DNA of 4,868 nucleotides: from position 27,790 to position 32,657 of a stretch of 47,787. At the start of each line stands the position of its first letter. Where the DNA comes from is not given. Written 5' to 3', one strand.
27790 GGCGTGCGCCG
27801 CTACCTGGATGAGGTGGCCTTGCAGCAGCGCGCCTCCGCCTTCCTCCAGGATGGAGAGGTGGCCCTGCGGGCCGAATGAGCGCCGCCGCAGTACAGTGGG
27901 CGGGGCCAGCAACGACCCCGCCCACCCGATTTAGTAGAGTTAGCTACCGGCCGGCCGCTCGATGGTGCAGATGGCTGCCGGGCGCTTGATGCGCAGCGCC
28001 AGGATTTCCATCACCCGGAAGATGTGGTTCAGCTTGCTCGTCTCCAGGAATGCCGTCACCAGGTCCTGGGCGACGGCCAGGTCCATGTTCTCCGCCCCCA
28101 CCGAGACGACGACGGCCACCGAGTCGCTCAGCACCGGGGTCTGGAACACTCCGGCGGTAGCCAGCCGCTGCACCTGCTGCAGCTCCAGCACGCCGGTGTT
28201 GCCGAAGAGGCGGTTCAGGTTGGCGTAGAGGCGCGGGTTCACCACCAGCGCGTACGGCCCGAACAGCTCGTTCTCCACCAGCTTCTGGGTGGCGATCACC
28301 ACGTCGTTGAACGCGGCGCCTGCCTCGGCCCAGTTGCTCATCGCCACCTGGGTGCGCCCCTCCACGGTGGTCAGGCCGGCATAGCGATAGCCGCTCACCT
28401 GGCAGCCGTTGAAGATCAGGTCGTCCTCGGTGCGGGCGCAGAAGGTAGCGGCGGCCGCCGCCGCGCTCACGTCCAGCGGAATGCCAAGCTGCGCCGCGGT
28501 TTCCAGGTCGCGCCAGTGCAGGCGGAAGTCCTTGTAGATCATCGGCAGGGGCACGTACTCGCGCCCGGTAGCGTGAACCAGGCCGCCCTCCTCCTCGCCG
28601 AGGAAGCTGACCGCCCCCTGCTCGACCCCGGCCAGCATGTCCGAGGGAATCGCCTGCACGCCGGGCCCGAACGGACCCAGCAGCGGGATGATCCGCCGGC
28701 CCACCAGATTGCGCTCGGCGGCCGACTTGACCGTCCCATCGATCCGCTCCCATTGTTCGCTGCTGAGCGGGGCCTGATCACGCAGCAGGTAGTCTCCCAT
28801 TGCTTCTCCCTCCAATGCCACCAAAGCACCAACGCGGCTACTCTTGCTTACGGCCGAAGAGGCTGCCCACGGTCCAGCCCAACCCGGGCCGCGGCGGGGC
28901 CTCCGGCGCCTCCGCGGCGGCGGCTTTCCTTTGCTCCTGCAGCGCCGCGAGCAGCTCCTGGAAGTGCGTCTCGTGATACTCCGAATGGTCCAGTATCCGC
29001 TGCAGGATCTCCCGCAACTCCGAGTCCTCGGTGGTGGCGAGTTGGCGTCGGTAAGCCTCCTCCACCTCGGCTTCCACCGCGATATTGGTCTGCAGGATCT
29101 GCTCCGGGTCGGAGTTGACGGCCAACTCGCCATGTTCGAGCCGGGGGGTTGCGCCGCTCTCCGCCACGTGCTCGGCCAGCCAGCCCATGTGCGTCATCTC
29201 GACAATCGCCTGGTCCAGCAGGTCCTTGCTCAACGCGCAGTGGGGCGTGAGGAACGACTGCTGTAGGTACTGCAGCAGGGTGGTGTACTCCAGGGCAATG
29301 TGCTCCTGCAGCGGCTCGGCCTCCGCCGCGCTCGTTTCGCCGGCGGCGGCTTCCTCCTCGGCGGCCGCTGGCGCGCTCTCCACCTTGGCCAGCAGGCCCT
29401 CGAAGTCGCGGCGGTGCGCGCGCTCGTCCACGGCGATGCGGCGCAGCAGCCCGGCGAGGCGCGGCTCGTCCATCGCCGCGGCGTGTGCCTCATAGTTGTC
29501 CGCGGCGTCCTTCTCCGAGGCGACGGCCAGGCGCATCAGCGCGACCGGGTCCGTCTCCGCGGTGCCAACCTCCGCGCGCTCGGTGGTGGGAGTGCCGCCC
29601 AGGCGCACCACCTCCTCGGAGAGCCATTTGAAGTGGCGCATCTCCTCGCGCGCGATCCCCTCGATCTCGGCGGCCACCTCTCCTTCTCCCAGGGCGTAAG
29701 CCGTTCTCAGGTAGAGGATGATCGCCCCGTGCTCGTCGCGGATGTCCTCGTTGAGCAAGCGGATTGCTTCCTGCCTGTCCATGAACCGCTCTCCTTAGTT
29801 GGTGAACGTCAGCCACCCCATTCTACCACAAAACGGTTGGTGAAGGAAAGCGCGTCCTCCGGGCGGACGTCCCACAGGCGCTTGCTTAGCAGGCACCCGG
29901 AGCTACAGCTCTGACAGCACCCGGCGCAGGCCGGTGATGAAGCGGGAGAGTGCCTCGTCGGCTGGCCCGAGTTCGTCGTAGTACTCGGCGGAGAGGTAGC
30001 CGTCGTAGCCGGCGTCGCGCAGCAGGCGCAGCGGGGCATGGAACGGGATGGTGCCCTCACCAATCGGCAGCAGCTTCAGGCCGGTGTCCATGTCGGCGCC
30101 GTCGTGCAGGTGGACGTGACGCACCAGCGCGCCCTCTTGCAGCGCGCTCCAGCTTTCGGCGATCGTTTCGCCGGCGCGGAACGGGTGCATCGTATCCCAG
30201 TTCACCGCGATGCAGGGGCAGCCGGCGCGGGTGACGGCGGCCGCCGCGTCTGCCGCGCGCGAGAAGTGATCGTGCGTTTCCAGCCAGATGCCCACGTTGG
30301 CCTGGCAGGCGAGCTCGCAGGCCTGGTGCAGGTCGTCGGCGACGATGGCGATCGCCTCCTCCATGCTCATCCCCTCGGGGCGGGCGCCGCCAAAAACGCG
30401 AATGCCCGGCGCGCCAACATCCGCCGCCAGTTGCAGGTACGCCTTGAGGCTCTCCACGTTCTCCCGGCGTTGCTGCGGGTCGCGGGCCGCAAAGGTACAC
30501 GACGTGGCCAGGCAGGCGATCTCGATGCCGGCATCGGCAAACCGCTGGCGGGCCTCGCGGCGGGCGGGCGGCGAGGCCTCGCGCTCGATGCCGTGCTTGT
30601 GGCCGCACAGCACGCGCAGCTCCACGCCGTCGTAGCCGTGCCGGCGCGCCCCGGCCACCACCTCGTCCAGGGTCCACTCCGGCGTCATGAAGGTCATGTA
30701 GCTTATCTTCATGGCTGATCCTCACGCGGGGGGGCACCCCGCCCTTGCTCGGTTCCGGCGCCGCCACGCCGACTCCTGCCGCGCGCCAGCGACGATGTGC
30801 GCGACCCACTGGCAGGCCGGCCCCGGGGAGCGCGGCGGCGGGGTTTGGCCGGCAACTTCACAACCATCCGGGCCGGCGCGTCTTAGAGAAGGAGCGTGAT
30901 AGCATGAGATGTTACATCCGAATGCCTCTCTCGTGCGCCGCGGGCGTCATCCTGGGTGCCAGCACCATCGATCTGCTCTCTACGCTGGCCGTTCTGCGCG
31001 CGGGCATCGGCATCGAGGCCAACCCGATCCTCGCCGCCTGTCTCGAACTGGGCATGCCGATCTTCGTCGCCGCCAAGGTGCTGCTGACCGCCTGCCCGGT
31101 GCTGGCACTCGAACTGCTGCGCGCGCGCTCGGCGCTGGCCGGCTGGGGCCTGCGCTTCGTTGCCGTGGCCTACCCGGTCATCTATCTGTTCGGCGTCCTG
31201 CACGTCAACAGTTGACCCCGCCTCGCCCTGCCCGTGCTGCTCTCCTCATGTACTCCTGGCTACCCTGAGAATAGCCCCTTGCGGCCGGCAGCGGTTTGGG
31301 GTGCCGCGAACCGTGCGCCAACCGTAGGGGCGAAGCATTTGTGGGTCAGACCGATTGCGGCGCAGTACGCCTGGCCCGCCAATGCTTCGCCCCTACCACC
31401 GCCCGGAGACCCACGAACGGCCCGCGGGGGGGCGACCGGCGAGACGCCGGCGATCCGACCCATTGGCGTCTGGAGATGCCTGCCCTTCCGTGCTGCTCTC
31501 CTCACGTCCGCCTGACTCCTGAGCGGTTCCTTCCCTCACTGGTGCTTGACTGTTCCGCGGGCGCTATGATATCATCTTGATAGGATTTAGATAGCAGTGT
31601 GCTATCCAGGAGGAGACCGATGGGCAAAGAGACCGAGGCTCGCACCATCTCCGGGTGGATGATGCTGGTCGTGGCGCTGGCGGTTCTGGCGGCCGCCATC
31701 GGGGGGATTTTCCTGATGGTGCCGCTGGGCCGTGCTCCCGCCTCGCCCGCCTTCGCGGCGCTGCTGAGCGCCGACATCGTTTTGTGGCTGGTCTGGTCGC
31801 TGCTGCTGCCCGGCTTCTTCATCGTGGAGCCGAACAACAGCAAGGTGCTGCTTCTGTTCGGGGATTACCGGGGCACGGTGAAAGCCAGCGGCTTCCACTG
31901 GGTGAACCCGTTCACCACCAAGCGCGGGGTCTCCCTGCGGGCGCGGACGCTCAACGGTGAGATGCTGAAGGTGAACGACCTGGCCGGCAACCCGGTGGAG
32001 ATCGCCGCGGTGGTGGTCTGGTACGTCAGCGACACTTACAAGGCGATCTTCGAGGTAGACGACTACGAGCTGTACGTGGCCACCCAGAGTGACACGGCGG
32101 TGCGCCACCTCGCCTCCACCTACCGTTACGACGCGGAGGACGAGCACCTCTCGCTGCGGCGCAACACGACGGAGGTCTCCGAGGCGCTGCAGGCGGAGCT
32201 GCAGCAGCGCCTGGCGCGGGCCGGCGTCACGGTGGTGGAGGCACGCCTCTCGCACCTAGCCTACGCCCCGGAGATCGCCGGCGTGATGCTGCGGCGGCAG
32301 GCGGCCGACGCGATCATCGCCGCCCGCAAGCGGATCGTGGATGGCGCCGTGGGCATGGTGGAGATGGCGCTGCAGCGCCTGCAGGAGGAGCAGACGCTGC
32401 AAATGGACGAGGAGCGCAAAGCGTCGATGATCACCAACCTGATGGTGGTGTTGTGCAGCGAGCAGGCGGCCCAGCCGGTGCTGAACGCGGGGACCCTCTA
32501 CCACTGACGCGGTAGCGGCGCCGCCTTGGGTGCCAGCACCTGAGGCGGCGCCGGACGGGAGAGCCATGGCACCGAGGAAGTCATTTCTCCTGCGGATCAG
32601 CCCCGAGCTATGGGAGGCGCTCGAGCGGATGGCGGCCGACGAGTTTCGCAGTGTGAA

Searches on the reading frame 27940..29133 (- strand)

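Call 18: search_protein_families(library=pfam, proteins=[window:27940-29133:-], max_evalue=0.001)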
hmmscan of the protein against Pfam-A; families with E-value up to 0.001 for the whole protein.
window:27940-29133:- (397 aa): 3 families
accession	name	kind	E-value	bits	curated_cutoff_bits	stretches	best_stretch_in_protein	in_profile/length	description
PF04454.18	Linocin_M18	-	1.6e-69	234.4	24.3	1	114-378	2-252/253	Encapsulating protein for peroxidase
PF19774.5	DUF6260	-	2.8e-11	43.4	26.6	1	194-384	82-290/301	Family of unknown function (DUF6260)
PF09950.15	Major_capside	-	0.00034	20.5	26.8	0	190-270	21-99/251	Major capsid protein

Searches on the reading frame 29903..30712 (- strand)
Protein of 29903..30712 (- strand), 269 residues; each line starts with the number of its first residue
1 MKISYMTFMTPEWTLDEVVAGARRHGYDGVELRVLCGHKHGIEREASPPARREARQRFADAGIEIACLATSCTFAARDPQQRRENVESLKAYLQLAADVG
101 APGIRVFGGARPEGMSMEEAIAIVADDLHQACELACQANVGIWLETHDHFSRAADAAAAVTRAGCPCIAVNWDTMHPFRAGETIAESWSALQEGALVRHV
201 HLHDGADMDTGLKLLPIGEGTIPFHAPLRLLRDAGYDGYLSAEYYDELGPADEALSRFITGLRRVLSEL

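Call 18: search_protein_families(library=pfam, proteins=[window:29903-30712:-], max_evalue=0.001)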
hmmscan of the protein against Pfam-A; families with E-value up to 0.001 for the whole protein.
window:29903-30712:- (269 aa): 1 family
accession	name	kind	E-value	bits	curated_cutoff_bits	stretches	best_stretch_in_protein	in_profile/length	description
PF01261.30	AP_endonuc_2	-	4.4e-38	131.8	31.1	1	22-255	4-243/249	Xylose isomerase-like TIM barrel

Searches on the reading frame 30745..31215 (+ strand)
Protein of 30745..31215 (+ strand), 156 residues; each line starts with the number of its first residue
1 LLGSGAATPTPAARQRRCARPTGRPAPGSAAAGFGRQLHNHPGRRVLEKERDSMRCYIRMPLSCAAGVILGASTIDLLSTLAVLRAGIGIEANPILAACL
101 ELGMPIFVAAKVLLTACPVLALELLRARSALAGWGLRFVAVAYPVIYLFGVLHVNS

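Call 18: search_protein_families(library=pfam, proteins=[window:30745-31215:+], max_evalue=0.001)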
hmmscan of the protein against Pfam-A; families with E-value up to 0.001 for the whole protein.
window:30745-31215:+ (156 aa): 1 family
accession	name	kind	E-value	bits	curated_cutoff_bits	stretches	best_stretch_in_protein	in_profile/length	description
PF18902.5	DUF5658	-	1.4e-13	51.8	25.2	1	72-148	3-79/82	Domain of unknown function (DUF5658)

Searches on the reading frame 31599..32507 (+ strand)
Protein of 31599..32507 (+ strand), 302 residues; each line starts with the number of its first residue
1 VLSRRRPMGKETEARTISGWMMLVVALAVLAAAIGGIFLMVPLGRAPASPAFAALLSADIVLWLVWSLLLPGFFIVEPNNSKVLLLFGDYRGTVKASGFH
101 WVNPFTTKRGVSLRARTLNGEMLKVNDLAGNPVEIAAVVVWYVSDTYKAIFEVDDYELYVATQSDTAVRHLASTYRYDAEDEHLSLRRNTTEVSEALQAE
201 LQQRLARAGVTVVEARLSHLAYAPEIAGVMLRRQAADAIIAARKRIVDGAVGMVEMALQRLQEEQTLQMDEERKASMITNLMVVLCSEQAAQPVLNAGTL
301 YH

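Call 18: search_protein_families(library=pfam, proteins=[window:31599-32507:+], max_evalue=0.001)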
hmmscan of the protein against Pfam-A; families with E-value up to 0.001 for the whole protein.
window:31599-32507:+ (302 aa): 1 family
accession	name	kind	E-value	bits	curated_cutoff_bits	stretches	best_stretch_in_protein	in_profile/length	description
PF01145.31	Band_7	-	4.6e-23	82.6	23.6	1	75-244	2-169/176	SPFH domain / Band 7 family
